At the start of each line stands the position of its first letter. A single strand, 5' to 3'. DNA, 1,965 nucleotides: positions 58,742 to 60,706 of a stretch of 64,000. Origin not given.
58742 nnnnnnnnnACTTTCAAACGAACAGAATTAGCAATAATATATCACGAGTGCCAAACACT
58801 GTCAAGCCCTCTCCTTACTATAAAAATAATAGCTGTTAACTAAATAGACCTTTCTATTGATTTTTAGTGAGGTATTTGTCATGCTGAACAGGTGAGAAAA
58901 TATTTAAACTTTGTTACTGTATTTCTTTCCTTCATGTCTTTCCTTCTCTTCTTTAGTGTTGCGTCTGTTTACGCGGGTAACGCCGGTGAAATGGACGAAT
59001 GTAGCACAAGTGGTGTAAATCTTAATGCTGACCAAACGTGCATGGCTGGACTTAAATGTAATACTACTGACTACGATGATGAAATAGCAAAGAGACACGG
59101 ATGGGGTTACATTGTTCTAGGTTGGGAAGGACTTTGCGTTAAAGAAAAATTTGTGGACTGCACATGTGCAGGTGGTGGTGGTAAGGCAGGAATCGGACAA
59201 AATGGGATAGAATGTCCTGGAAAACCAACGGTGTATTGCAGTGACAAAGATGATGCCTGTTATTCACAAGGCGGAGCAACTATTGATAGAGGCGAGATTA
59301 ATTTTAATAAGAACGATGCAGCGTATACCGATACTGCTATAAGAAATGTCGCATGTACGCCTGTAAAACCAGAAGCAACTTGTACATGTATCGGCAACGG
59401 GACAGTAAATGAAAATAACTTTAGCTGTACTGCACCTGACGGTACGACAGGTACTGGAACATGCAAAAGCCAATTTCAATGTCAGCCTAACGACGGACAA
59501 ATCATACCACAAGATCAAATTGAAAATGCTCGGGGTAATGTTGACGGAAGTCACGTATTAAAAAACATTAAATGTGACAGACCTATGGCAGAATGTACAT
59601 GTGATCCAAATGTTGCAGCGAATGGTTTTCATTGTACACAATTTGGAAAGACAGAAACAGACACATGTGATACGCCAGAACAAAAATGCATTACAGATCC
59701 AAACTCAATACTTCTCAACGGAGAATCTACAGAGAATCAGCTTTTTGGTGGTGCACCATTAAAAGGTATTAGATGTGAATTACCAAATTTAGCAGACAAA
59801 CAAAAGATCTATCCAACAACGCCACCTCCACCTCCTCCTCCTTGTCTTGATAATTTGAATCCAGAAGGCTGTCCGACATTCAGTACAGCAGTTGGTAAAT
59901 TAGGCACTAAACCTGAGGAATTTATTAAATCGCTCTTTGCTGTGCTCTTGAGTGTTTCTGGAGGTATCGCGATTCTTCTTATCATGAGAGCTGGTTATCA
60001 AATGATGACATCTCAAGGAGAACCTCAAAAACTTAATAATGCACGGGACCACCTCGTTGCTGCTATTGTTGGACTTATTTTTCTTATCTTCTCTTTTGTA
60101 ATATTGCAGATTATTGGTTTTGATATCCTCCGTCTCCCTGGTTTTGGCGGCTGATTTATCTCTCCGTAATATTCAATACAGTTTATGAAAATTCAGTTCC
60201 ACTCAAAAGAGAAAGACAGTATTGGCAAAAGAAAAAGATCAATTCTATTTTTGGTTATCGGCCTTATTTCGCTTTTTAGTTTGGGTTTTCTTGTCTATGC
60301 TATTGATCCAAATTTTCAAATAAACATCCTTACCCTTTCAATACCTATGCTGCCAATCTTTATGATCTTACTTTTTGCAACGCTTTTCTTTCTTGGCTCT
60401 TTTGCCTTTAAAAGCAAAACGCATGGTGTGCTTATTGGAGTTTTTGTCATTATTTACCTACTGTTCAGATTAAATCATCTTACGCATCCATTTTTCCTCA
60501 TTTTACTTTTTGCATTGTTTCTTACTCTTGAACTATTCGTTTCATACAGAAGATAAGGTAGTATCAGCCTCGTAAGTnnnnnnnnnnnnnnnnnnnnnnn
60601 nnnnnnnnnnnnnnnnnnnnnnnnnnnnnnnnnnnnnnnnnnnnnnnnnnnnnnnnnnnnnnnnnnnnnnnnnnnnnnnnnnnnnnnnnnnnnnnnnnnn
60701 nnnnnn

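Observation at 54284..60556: Two paralogous two-TM hairpin (pilin-like) modules flank the hrcA promoter; one is fused to a Cys-rich secreted domain; both end in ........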

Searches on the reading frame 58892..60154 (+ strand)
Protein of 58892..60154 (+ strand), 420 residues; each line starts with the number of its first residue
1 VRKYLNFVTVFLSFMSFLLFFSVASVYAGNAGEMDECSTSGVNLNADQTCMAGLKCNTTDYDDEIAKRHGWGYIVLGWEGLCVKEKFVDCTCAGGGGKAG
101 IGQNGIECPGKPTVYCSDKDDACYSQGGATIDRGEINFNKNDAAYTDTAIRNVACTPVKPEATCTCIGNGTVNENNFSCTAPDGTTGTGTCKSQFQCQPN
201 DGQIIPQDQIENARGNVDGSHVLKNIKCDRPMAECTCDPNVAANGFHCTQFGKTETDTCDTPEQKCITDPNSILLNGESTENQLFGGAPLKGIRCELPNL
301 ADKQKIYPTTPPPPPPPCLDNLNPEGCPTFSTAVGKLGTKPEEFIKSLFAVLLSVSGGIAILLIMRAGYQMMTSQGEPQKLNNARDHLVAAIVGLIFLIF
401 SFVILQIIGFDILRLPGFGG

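Call 3: search_protein_families(library=pfam, proteins=[window:58892-60154:+], max_evalue=1)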
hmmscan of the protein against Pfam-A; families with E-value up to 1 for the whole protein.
window:58892-60154:+ (420 aa): 2 families
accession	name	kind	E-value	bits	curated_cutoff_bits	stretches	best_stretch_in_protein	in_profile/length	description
PF18895.5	T4SS_pilin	-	3.4e-08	33.9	26.6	1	339-407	3-70/71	Type IV secretion system pilin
PF04956.18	TrbC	-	0.0086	16.7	27.9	1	335-400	34-90/98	TrbC/VIRB2 pilin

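Call 21: search_protein_families(library=ncbifam, proteins=[window:58892-60154:+], max_evalue=0.01)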
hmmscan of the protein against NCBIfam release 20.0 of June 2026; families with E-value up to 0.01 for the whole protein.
window:58892-60154:+ (420 aa): 1 family
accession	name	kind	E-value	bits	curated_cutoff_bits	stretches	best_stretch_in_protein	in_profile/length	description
NF045849.1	ICE_MMCAP2_0565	equivalog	1.2e-06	28.1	40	1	338-408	6-76/80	Mbov_0395 family pilin-like conjugal transfer protein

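Call 24: find_homologous_proteins(query=window:58892-60154:+, max_evalue=0.001)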
Query window:58892-60154:+ (420 aa): 156 proteins with E <= 0.001 among 4051 candidates; the best 120 are listed.
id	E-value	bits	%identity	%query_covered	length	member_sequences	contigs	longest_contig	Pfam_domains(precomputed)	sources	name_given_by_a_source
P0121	5.9e-269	910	100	92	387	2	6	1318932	PF18895.6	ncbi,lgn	-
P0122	2.6e-147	509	56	99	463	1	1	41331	PF18895.6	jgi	jgi:hypothetical protein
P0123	5.2e-74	268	44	80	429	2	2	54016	PF18895.6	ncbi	ncbi:MAG: pilin [Candidatus Levyibacteriota bacterium]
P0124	3.3e-73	265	44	80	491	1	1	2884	PF18895.6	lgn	-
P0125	1.2e-72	263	39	99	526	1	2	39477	PF18895.6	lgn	-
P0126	1.8e-72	263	40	96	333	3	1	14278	PF18895.6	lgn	-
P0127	1.4e-69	253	39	95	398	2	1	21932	-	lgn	-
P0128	3.2e-69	252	45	62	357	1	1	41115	PF18895.6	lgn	-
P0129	1.4e-67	247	37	99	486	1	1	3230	PF18895.6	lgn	-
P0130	8.0e-66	241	37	100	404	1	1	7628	PF18895.6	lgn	-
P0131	1.1e-62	230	45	51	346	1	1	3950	PF18895.6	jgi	jgi:hypothetical protein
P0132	1.5e-62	230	52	49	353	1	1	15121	PF18895.6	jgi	jgi:hypothetical protein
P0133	4.6e-62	228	45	63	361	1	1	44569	PF18895.6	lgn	-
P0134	1.2e-58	217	45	63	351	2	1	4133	PF18895.6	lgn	-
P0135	4.7e-58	215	36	75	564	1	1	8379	PF18895.6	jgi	jgi:hypothetical protein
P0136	2.6e-57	213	46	51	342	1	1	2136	PF18895.6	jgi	jgi:hypothetical protein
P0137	9.3e-54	201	41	53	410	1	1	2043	PF18895.6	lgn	-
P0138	1.3e-53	201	51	49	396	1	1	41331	PF18895.6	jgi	jgi:hypothetical protein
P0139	2.1e-50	190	33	100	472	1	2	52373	PF18895.6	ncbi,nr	ncbi:MAG: hypothetical protein H0W89_01505 [Candidatus Levybacteria bacterium]|nr:hypothetical prote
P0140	8.7e-47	178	38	74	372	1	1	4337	PF18895.6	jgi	jgi:type IV secretion system pilin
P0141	4.9e-46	176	35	100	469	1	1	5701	PF18895.6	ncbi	-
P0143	3.8e-45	173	34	100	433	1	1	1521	PF18895.6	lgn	-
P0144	1.1e-43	168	34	100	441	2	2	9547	PF18895.6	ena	-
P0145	3.3e-43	166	41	65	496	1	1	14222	PF18895.6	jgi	-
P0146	4.2e-43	166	37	65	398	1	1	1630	PF18895.6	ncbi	-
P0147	5.5e-43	166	45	45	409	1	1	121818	PF18895.6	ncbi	-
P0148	4.8e-42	162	39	69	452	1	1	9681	PF18895.6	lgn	-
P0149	2.6e-41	160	40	55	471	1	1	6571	PF18895.6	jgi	jgi:hypothetical protein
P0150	2.9e-41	160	42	47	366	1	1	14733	PF18895.6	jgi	jgi:Type IV secretion system pilin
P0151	2.9e-41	160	68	22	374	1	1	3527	PF18895.6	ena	-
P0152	9.9e-41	158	70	28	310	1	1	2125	PF18895.6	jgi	jgi:hypothetical protein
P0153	1.0e-39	155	71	22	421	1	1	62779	PF18895.6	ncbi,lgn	-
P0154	1.4e-39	154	69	21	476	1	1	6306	PF18895.6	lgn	-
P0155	2.2e-39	154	46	45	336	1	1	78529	PF18895.6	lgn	-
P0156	5.5e-39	152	65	25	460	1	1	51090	PF18895.6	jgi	jgi:hypothetical protein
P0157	1.0e-38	151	69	22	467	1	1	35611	PF18895.6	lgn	-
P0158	4.6e-38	149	33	100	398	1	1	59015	PF18895.6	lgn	-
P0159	5.0e-38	149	73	22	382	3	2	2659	PF18895.6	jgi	-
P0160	1.8e-37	147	63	27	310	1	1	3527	PF18895.6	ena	-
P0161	1.8e-37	147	73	22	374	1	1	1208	PF18895.6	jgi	-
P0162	1.9e-37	147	33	80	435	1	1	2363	PF18895.6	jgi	jgi:hypothetical protein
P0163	3.5e-37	146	71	22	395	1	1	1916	PF18895.6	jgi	jgi:type IV secretion system pilin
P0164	3.8e-37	146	36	73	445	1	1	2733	PF18895.6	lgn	-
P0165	1.3e-36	145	49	45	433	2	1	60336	PF18895.6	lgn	-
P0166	1.5e-36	144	70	22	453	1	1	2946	PF18895.6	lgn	-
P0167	1.5e-36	144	68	22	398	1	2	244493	PF18895.6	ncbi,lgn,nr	ncbi:MAG TPA: pilin [Candidatus Saccharimonadales bacterium]|nr:pilin [Candidatus Saccharimonadales 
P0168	1.7e-36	144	66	21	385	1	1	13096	PF18895.6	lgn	-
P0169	2.8e-36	143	63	23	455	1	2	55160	PF18895.6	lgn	-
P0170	3.7e-36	143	29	79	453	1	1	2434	PF18895.6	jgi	jgi:hypothetical protein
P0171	5.8e-36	142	67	24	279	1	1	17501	PF18895.6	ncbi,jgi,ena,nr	ncbi:MAG TPA: pilin [Candidatus Sulfotelmatobacter sp.]|nr:pilin [Candidatus Sulfotelmatobacter sp.]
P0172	7.0e-36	142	66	21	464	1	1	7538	PF18895.6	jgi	-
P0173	7.4e-36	142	68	22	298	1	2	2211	PF18895.6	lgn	-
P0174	8.1e-36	142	61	29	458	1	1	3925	PF18895.6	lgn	-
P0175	1.0e-35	142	66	22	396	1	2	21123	PF18895.6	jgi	jgi:hypothetical protein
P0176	2.0e-35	141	64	22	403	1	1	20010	PF18895.6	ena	-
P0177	2.3e-35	140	64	25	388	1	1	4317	PF18895.6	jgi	jgi:hypothetical protein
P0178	3.6e-35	140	37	65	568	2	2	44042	PF18895.6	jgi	-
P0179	1.0e-34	138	59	23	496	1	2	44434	PF18895.6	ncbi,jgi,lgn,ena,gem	-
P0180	1.0e-34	138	36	65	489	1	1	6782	PF18895.6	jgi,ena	-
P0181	1.0e-34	138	47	45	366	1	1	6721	PF18895.6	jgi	jgi:hypothetical protein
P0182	1.5e-34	138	68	22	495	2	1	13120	PF18895.6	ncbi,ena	-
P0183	3.1e-34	137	62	22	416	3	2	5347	PF18895.6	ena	-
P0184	1.0e-33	135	68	21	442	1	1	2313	PF18895.6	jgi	jgi:hypothetical protein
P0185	1.9e-33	134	67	22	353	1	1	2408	PF18895.6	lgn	-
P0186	3.2e-33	133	35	79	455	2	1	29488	PF18895.6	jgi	-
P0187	1.3e-32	131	54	27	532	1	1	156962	PF18895.6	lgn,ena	-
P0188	1.4e-32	131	65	22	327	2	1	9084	PF18895.6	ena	-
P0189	2.7e-32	130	42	44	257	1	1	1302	PF18895.6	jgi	jgi:hypothetical protein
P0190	3.2e-32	130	60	22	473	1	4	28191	PF18895.6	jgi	jgi:hypothetical protein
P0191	3.5e-32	130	57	25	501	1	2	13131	PF18895.6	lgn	-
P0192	5.2e-32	129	54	29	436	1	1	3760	PF18895.6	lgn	-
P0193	7.1e-32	129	40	48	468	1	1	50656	PF18895.6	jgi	jgi:type IV secretion system pilin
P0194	8.1e-32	129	64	22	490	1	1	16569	PF18895.6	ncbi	-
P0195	1.2e-31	128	57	27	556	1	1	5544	PF18895.6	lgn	-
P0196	2.1e-31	127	56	24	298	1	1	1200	PF18895.6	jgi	jgi:hypothetical protein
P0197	2.1e-31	127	49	41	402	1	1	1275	PF18895.6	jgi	jgi:hypothetical protein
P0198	2.2e-31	127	61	25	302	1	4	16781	PF18895.6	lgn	-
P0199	2.4e-31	127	41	45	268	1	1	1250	PF18895.6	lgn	-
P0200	4.4e-31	126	62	25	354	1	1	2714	PF18895.6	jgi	jgi:hypothetical protein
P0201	6.7e-31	126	28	29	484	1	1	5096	PF18895.6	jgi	jgi:hypothetical protein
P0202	7.0e-31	126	55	29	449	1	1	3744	PF18895.6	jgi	jgi:hypothetical protein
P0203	8.3e-31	125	40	45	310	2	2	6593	PF18895.6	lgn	-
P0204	8.6e-31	125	63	23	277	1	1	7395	PF18895.6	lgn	-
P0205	1.0e-30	125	65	22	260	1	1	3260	PF18895.6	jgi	jgi:hypothetical protein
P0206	1.1e-30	125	59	22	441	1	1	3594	PF18895.6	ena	-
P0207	1.1e-30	125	64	22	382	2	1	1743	PF18895.6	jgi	-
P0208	1.6e-30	124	50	24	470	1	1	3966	PF18895.6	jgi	jgi:hypothetical protein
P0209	2.0e-30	124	54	22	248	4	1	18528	PF18895.6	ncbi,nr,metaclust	ncbi:MAG: hypothetical protein A3C22_00830 [Candidatus Levybacteria bacterium RIFCSPHIGHO2_02_FULL_3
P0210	9.0e-30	122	55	26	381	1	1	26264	PF18895.6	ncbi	-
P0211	1.0e-29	122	54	29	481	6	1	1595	PF18895.6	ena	-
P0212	1.2e-29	122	59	22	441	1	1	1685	PF18895.6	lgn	-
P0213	1.4e-29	121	57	22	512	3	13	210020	PF18895.6,PF01471.24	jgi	jgi:hypothetical protein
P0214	2.7e-29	120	57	23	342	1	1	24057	PF18895.6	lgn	-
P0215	4.4e-29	120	53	29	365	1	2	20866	PF18895.6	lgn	-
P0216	4.4e-29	120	60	22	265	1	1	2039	PF18895.6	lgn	-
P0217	4.7e-29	120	40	42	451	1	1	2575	PF18895.6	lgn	-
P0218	8.3e-29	119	56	25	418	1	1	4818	PF18895.6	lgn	-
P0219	9.9e-29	119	62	25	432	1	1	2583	PF18895.6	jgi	jgi:hypothetical protein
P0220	5.4e-28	116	64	22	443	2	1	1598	PF18895.6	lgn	-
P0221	6.2e-28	116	50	29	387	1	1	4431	PF18895.6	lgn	-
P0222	7.6e-28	116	50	24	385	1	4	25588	PF18895.6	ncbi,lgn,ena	-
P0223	9.1e-28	115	56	24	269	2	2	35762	PF18895.6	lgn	-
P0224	1.2e-27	115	52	27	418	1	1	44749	PF18895.6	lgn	-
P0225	1.2e-27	115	64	22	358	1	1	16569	PF18895.6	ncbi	-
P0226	2.6e-27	114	54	25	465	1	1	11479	PF18895.6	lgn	-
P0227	3.5e-27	113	52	26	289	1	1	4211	PF18895.6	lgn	-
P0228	3.8e-27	113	55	25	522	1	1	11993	PF18895.6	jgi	jgi:hypothetical protein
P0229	5.0e-27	113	52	26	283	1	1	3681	PF18895.6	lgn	-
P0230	1.1e-26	112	52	22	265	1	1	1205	PF18895.6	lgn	-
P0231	1.3e-26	112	63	22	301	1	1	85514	PF18895.6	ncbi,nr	ncbi:MAG TPA: pilin [Candidatus Acidoferrales bacterium]|nr:pilin [Candidatus Acidoferrales bacteriu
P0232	1.6e-26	111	63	22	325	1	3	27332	PF18895.6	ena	-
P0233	1.6e-26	111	63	22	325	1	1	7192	PF18895.6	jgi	-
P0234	2.2e-26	111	59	21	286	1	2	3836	PF18895.6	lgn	-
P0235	3.0e-26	110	39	46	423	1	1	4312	PF18895.6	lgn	-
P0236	3.8e-26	110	53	26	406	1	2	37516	PF18895.6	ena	-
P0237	1.0e-25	109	47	30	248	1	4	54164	PF18895.6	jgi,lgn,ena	jgi:uncharacterized membrane protein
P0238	1.5e-25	108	51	25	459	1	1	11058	PF18895.6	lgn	-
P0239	7.7e-25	106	60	22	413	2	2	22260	PF18895.6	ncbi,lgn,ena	-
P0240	8.7e-25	106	53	26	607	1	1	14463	PF18895.6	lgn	-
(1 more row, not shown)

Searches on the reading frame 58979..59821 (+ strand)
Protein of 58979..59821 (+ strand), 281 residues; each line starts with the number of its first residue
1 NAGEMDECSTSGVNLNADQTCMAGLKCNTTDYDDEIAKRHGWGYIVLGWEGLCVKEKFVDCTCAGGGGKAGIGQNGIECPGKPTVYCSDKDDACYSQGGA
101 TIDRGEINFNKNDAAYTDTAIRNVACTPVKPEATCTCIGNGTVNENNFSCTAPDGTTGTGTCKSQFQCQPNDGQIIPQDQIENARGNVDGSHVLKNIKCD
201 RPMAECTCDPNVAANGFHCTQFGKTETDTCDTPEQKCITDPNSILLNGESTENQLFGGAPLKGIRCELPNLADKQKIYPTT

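Call 63: search_solved_structures(query=window:58979-59821:+, max_evalue=1)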
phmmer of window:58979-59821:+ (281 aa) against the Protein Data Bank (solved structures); distinct sequences matched with E-value up to 1: 0.

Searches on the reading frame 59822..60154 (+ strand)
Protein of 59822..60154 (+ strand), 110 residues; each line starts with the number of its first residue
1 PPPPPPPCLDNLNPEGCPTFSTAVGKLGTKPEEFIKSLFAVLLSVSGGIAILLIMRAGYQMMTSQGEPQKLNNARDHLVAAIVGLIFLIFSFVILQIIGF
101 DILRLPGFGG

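Call 78: search_protein_families(library=phrogs, proteins=[window:59822-60154:+], max_evalue=0.1)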
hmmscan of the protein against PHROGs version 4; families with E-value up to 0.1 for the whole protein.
window:59822-60154:+ (110 aa): 0 families

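Call 79: search_dna_similar(query=window:59822-60151:+, collection=plasmids, mode=protein, max_evalue=10, max_rows=25)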
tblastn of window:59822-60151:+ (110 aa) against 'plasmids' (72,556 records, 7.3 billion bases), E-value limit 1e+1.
Records with a match: 17; places in all: 19; records where one place covers at least 80% of the query: 0.
Best place of each record, by identity: <60% 17.
By first word of the organism name: Haloarcula 9; Natrinema 5; Pontibacillus 1; Natronorubrum 1; Ralstonia 1.
By predicted mobility (MOB-suite, as given by PLSDB): non-mobilizable 17.
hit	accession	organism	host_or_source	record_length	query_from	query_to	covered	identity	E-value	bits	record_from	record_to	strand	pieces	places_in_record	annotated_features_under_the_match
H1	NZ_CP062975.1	Pontibacillus sp. ALD_SL1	mangrove mud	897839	21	97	70%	31.2%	1e-2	41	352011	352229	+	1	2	Mbov_0395 family pilin-like conjugal transfer protein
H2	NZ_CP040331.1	Natrinema versiforme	-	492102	16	99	76%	26.7%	2e+0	34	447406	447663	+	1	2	pilin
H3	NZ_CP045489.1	Natronorubrum aibiense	single cell,Xinjiang Aibi Salt Lake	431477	28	109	75%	26.8%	7e+0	33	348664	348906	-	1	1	pilin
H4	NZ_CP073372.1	Haloarcula sinaiiensis ATCC 33800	cell culture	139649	16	98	75%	25.9%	4e-1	36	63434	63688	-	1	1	pilin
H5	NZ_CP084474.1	Natrinema sp. DC36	cell culture,sediment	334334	16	98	75%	25.9%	7e+0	33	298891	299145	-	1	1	pilin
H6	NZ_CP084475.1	Natrinema sp. DC36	cell culture,sediment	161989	16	98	75%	25.9%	8e+0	33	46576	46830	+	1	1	pilin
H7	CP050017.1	Haloarcula sp. JP-L23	-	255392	28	99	65%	29.2%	5e+0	33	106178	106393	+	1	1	hypothetical protein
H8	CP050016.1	Haloarcula sp. JP-L23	-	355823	28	98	65%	29.6%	4e+0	33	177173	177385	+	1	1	hypothetical protein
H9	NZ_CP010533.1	Haloarcula sp. CBA1115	monoisolate,Solar salt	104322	22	98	70%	26.6%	8e-1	35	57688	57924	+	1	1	pilin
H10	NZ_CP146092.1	Ralstonia sp. RRA.1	-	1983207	24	80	52%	35.5%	5e+0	33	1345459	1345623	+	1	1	none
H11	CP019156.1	Haloarcula taiwanensis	single cell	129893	29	98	64%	25.7%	7e-1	36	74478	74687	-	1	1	hypothetical protein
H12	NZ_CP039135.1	Haloarcula marismortui ATCC 43049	Cell culture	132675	29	98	64%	25.7%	8e-1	35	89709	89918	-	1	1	pilin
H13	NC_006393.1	Haloarcula marismortui ATCC 43049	-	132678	29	98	64%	25.7%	8e-1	35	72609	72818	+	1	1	pilin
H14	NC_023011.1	Haloarcula hispanica N601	-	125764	29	98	64%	25.7%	9e-1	35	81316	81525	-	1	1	pilin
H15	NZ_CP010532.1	Haloarcula sp. CBA1115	monoisolate,Solar salt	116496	29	98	64%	25.7%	9e-1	35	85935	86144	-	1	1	pilin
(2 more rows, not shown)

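Call 80: get_annotated_region(hit=H1, flank=9000)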
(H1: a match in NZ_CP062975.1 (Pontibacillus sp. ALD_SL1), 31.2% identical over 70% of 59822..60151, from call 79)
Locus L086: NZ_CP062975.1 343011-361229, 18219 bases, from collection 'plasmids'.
description: Pontibacillus sp. ALD_SL1 plasmid unnamed, complete sequence
organism: Pontibacillus sp. ALD_SL1 (NCBI taxid 2777185)
taxonomy: Bacteria; Bacillota; Bacilli; Bacillales; Bacillaceae; Pontibacillus; Pontibacillus sp. ALD SL1
host: -; source: mangrove mud; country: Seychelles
typing (MOB-suite, as given by PLSDB): non-mobilizable
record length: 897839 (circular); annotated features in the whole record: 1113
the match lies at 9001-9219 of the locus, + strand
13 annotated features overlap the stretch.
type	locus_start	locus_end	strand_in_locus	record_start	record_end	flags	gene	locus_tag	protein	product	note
CDS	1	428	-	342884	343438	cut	-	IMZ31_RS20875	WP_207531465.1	hypothetical protein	-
CDS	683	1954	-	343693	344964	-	-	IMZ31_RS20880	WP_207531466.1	hypothetical protein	-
CDS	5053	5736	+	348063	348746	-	-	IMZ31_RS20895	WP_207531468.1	chemotaxis protein CheW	GO:0006935 - chemotaxis [Evidence IEA]; GO:0007165 - signal transduction [Evidence IEA]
CDS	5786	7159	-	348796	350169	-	-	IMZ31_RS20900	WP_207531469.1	hypothetical protein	-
CDS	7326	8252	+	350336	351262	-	-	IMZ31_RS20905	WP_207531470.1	hypothetical protein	-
CDS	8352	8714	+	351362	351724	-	-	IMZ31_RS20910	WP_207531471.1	hypothetical protein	-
CDS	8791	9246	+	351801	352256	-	-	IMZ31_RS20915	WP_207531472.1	Mbov_0395 family pilin-like conjugal transfer protein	-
CDS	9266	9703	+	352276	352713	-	-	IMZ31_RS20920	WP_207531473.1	hypothetical protein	-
CDS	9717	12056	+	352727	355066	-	-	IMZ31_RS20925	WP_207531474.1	hypothetical protein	-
CDS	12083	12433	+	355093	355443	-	-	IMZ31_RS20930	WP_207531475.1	hypothetical protein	-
CDS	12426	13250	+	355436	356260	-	-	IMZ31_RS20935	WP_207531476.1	hypothetical protein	-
CDS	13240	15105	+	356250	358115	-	-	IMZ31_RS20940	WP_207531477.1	VirB4-like conjugal transfer ATPase, CD1110 family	-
CDS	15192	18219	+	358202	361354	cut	-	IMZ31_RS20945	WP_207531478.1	peptidoglycan DD-metalloendopeptidase family protein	-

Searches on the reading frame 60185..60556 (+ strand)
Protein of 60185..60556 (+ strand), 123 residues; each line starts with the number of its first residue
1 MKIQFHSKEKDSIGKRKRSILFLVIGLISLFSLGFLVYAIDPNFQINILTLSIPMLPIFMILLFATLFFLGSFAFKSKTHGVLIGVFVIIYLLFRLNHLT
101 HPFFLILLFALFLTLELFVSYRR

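Call 3: search_protein_families(library=pfam, proteins=[window:60185-60556:+], max_evalue=1)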
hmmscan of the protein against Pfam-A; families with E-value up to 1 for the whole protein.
window:60185-60556:+ (123 aa): 0 families

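Call 21: search_protein_families(library=ncbifam, proteins=[window:60185-60556:+], max_evalue=0.01)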
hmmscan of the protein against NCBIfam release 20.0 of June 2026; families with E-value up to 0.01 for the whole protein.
window:60185-60556:+ (123 aa): 0 families

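Call 78: search_protein_families(library=phrogs, proteins=[window:60185-60556:+], max_evalue=0.1)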
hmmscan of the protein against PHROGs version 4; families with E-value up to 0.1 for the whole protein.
window:60185-60556:+ (123 aa): 0 families
